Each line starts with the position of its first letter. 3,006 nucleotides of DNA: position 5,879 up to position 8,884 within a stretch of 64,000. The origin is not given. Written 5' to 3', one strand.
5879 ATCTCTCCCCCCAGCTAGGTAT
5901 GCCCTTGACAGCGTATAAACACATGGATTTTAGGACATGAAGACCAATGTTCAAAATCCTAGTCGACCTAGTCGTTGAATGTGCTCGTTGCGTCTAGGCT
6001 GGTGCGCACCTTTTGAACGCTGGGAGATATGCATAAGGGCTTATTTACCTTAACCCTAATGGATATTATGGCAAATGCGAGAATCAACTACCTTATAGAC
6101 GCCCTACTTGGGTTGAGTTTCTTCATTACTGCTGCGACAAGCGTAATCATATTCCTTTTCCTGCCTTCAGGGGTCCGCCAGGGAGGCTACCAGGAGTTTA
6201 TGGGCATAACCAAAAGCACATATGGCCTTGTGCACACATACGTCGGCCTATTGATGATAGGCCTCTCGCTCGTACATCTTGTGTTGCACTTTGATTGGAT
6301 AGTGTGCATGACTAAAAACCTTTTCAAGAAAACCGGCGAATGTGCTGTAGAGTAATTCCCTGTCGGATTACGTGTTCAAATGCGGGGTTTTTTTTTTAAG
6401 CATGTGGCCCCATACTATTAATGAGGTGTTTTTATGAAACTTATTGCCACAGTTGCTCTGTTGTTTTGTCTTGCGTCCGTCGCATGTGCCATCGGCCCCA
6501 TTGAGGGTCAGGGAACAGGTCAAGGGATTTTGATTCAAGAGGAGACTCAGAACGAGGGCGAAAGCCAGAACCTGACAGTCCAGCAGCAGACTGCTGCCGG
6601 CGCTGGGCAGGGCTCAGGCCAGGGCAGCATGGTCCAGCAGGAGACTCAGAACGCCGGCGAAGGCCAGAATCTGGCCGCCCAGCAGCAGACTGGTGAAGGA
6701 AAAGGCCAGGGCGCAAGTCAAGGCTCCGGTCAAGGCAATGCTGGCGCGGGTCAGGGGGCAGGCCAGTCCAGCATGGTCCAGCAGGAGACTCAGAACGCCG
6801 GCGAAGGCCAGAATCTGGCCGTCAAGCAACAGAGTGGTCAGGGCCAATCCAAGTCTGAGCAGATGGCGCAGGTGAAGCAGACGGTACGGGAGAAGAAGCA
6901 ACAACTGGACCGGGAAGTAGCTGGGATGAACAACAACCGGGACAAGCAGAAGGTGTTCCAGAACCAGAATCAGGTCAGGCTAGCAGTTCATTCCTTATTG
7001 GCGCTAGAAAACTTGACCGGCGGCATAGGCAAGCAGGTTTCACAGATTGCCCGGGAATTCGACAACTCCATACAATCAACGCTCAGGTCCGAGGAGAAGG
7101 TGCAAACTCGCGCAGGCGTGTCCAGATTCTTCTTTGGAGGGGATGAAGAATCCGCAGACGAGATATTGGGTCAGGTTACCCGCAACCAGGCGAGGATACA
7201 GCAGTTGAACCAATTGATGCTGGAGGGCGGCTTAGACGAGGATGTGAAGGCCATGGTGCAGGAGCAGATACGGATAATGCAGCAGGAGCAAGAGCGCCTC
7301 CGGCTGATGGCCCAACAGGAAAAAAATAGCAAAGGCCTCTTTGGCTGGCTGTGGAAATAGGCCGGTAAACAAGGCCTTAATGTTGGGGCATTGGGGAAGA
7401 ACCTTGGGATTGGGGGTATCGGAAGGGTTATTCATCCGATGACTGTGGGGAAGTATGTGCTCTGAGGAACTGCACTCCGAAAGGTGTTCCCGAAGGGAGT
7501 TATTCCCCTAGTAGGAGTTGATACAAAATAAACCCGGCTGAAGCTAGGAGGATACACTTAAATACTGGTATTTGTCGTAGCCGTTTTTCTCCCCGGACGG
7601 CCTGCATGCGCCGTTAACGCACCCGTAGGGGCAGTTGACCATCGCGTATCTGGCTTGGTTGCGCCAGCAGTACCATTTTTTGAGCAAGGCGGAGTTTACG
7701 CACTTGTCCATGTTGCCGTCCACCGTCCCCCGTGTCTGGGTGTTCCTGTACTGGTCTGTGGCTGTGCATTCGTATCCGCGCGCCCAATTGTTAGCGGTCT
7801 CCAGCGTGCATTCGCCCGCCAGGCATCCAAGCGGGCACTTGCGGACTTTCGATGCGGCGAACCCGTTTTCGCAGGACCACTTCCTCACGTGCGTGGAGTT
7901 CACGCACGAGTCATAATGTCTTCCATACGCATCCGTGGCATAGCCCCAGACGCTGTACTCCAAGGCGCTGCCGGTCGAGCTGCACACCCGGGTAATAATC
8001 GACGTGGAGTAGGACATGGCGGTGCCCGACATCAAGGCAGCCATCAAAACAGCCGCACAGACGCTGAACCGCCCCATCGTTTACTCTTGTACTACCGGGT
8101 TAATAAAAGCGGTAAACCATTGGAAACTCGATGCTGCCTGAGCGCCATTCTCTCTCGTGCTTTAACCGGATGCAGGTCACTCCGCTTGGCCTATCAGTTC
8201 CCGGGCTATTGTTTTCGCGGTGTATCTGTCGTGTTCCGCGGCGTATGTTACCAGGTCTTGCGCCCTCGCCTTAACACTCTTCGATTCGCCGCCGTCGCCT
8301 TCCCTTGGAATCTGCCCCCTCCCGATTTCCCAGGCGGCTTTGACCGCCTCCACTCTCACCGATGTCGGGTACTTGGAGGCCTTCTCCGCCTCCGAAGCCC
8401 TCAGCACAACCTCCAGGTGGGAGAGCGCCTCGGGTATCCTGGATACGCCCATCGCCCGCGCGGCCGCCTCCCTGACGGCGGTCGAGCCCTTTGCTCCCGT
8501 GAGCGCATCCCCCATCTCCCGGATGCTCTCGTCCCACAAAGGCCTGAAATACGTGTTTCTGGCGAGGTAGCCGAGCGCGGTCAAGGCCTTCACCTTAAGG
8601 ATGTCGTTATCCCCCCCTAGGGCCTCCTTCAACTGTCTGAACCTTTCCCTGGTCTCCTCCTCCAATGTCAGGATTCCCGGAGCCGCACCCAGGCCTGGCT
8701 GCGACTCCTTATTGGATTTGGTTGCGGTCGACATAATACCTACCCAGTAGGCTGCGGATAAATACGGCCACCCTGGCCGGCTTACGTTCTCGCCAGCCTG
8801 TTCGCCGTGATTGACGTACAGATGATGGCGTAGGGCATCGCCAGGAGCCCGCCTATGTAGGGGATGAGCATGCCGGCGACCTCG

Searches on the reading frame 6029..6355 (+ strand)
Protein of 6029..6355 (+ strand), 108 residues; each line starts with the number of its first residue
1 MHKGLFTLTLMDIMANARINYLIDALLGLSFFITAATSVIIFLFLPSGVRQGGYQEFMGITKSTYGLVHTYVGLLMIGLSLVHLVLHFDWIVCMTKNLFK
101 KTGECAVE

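Call 90: search_protein_families(library=pfam, proteins=[window:6029-6355:+], max_evalue=1)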
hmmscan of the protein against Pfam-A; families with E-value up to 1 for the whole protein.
window:6029-6355:+ (108 aa): 2 families
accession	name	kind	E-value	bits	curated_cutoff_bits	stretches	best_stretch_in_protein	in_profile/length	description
PF14358.11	DUF4405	-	1.6e-12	48.2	26.7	1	22-88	1-66/66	Domain of unknown function (DUF4405)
PF01794.25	Ferric_reduct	-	0.0013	19.2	28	1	35-88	4-56/121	Ferric reductase like transmembrane component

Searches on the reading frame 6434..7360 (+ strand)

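Call 90: search_protein_families(library=pfam, proteins=[window:6434-7360:+], max_evalue=1)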
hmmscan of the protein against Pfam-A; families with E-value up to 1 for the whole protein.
window:6434-7360:+ (308 aa): 1 family
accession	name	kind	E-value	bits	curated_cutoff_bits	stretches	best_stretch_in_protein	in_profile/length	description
PF07889.17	DUF1664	-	0.029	14.8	34.6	1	141-215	47-119/124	Protein of unknown function (DUF1664)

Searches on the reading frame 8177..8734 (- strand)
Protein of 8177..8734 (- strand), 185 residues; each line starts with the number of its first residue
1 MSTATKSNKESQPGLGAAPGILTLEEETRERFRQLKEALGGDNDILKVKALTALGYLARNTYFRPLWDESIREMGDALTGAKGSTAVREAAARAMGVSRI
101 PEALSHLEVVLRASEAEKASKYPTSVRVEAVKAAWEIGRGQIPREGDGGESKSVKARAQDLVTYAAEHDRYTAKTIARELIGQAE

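Call 90: search_protein_families(library=pfam, proteins=[window:8177-8734:-], max_evalue=1)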
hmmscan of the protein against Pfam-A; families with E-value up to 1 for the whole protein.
window:8177-8734:- (185 aa): 2 families
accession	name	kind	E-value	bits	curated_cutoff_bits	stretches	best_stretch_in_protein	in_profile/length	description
PF13646.12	HEAT_2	-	0.0003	21.5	27.7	1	35-115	4-75/88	HEAT repeats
PF01347.28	Vitellogenin_N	-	0.21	10.6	24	1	82-133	473-519/590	Lipoprotein amino terminal region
